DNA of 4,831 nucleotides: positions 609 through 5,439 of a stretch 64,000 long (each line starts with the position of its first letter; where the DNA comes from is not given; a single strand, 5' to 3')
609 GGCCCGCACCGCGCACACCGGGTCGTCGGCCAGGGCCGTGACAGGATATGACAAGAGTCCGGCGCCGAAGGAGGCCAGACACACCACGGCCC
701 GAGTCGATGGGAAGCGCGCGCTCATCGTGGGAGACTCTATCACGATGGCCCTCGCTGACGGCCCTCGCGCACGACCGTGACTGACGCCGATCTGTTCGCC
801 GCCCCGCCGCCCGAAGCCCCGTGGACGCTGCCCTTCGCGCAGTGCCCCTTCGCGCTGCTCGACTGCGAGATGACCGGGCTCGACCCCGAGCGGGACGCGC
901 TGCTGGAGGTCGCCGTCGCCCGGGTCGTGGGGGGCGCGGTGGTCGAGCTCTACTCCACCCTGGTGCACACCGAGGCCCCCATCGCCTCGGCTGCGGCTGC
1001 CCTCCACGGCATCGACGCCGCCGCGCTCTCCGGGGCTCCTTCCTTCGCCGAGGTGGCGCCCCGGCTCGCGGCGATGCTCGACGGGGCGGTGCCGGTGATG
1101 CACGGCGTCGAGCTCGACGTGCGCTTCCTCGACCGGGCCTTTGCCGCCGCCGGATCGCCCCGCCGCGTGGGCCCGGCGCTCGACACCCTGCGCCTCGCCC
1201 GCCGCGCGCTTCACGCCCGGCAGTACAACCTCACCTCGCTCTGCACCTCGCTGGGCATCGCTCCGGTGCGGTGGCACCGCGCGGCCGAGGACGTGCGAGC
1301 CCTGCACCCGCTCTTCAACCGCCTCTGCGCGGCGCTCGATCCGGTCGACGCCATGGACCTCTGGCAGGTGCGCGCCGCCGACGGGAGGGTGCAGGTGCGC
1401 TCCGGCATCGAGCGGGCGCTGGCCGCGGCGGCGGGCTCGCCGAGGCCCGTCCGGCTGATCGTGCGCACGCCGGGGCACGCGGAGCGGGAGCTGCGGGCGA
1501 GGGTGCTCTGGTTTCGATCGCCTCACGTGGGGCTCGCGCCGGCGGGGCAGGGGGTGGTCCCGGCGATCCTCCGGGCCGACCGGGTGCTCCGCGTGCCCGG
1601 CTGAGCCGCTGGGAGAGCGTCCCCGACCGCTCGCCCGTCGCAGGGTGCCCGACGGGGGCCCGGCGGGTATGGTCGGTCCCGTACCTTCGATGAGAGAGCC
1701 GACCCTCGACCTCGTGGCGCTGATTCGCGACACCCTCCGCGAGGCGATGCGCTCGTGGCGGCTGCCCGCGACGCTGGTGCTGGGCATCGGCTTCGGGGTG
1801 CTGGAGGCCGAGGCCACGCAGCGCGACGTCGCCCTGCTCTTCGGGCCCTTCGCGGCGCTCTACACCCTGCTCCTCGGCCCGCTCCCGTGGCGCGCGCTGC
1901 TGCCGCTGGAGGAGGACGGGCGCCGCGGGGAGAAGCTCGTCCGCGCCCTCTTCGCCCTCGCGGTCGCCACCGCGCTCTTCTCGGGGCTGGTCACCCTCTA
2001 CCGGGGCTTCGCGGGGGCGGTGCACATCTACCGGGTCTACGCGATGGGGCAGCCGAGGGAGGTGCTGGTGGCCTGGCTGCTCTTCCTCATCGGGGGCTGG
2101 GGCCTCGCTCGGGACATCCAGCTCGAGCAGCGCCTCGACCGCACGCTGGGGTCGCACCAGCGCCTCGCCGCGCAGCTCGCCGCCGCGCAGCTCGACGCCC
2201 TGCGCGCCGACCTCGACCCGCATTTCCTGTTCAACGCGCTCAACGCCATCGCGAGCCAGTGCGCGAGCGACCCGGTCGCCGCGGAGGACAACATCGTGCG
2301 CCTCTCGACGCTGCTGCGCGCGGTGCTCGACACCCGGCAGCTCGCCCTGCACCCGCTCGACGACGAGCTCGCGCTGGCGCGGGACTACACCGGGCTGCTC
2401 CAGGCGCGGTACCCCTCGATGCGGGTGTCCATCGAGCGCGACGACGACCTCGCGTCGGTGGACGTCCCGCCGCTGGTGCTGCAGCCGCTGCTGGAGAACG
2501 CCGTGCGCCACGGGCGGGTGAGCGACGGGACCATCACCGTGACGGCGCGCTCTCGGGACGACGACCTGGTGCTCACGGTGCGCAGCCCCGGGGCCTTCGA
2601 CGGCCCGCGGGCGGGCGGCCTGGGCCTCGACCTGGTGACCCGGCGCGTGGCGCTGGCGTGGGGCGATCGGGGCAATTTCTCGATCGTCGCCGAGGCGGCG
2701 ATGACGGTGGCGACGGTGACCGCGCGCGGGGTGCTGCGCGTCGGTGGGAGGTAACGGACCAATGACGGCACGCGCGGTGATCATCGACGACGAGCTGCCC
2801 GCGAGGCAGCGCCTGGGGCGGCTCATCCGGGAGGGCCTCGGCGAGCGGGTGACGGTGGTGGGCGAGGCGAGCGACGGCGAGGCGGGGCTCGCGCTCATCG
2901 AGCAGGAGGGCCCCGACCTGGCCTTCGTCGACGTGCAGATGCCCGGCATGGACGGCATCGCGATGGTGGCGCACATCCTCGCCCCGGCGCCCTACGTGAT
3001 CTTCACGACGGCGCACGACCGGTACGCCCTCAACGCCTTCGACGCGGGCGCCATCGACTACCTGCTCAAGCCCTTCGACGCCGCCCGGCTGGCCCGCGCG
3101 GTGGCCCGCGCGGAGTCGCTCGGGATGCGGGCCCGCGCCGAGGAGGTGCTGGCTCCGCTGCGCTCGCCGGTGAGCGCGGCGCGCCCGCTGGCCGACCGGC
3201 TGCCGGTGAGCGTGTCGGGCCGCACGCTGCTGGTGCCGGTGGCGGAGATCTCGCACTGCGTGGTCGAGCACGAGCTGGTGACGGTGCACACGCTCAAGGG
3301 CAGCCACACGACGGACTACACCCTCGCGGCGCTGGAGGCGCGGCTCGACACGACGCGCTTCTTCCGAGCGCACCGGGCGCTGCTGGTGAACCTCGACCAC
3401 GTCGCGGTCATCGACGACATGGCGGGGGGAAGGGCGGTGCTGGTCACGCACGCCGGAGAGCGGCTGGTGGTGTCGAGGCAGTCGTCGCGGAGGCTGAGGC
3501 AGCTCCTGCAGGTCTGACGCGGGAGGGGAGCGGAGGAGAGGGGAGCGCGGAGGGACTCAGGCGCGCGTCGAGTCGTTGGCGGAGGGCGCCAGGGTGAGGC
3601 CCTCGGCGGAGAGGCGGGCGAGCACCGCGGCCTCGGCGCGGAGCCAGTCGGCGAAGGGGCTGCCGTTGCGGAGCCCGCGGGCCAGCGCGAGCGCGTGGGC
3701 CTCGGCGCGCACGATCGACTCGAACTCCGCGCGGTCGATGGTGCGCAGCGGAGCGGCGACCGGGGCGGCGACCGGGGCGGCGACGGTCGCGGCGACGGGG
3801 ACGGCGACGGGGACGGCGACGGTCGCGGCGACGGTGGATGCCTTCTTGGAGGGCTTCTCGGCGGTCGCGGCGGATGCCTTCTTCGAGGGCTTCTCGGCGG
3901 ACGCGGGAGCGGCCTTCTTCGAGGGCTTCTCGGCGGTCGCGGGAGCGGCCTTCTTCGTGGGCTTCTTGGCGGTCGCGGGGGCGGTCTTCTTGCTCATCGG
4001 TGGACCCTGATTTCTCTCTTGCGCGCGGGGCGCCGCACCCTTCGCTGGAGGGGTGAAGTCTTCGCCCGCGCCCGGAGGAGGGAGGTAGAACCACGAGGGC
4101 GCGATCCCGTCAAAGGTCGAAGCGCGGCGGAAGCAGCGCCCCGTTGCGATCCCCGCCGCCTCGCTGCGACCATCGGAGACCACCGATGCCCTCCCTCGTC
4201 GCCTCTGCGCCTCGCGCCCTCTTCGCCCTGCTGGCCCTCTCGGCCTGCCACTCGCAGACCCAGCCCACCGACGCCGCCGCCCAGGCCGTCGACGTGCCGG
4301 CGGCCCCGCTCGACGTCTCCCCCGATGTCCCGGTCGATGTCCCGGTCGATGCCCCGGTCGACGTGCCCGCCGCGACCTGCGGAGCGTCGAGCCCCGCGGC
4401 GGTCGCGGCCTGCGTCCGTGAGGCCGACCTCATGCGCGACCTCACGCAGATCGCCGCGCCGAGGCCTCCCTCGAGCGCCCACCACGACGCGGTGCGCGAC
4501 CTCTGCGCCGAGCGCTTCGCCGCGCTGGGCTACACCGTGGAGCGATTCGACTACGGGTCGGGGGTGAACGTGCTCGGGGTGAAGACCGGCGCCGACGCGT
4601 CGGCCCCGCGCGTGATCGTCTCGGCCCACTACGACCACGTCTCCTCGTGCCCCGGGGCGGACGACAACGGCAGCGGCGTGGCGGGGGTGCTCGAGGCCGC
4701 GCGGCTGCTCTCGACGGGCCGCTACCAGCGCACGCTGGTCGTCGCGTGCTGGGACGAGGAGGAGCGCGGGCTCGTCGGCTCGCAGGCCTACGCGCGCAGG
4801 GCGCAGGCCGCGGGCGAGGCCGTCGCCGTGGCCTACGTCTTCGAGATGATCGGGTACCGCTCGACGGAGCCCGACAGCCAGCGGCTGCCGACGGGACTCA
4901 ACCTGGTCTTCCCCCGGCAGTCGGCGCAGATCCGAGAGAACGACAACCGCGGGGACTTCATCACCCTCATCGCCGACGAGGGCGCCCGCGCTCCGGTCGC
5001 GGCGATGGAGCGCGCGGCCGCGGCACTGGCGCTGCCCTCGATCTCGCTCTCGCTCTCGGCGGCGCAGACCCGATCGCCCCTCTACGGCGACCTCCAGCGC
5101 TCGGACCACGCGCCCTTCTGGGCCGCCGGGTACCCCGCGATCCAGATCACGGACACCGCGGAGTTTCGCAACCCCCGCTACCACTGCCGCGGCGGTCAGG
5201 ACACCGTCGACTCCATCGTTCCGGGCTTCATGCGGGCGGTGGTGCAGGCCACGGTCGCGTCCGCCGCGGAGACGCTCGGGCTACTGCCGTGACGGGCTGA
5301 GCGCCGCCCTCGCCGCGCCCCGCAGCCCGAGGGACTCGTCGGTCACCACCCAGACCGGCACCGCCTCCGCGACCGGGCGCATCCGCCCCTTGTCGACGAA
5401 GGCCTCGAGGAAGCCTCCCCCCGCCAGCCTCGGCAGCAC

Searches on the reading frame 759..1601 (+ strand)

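Call 57: search_protein_families(library=pfam, max_evalue=0.00001, proteins=[window:759-1601:+])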
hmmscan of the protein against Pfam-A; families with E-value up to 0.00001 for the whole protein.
window:759-1601:+ (281 aa): 1 family
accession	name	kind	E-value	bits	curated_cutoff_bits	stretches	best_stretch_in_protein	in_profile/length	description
PF00929.31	RNase_T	-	7.9e-25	88.7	24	1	34-182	3-160/164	Exonuclease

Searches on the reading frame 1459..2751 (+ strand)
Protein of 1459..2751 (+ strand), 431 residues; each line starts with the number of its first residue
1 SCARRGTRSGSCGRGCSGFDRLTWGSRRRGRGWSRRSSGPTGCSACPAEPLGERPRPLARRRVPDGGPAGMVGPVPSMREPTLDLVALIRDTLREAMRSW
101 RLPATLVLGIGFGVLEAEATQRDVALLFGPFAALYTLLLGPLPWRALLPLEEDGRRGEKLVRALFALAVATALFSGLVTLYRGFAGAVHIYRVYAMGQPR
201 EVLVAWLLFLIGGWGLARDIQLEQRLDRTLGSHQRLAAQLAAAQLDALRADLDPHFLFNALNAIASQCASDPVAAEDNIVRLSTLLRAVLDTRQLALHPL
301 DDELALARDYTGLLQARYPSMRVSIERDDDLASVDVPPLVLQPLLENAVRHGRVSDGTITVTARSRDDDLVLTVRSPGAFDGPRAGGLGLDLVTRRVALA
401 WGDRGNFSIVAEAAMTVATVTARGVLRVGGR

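Call 57: search_protein_families(library=pfam, max_evalue=0.00001, proteins=[window:1459-2751:+])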
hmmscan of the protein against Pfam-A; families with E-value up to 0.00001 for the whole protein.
window:1459-2751:+ (431 aa): 1 family
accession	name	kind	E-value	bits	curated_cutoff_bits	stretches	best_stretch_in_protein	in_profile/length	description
PF06580.19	His_kinase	-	4.6e-18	65.7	25.2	1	243-319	1-78/81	Histidine kinase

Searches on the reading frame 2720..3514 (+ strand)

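Call 57: search_protein_families(library=pfam, max_evalue=0.00001, proteins=[window:2720-3514:+])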
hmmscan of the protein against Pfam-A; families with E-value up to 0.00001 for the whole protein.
window:2720-3514:+ (265 aa): 2 families
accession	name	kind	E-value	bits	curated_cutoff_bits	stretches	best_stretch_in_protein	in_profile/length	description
PF00072.30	Response_reg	-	9e-23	81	30.2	1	20-128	2-110/111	Response regulator receiver domain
PF04397.21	LytTR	-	4.1e-20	72.3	22.6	1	168-263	2-97/98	LytTr DNA-binding domain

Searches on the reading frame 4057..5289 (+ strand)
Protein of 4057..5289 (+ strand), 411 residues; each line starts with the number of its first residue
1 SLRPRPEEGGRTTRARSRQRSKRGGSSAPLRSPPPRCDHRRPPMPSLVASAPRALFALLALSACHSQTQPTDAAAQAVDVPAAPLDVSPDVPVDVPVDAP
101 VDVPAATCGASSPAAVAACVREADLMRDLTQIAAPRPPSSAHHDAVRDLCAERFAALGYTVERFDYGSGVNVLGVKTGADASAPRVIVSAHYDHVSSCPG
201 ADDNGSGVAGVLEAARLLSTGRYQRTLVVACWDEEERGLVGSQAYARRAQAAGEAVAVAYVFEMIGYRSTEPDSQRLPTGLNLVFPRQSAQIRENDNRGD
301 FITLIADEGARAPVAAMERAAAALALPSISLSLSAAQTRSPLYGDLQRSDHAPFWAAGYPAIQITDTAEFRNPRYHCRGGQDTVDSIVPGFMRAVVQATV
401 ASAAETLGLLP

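Call 57: search_protein_families(library=pfam, max_evalue=0.00001, proteins=[window:4057-5289:+])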
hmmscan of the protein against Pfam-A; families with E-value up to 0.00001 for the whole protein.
window:4057-5289:+ (411 aa): 2 families
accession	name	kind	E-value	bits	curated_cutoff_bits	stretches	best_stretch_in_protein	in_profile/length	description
PF04389.22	Peptidase_M28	-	7.4e-32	111.1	21.3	1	171-398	1-188/193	Peptidase family M28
PF01546.33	Peptidase_M20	-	9.1e-06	26.1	24.6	0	199-300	31-113/206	Peptidase family M20/M25/M40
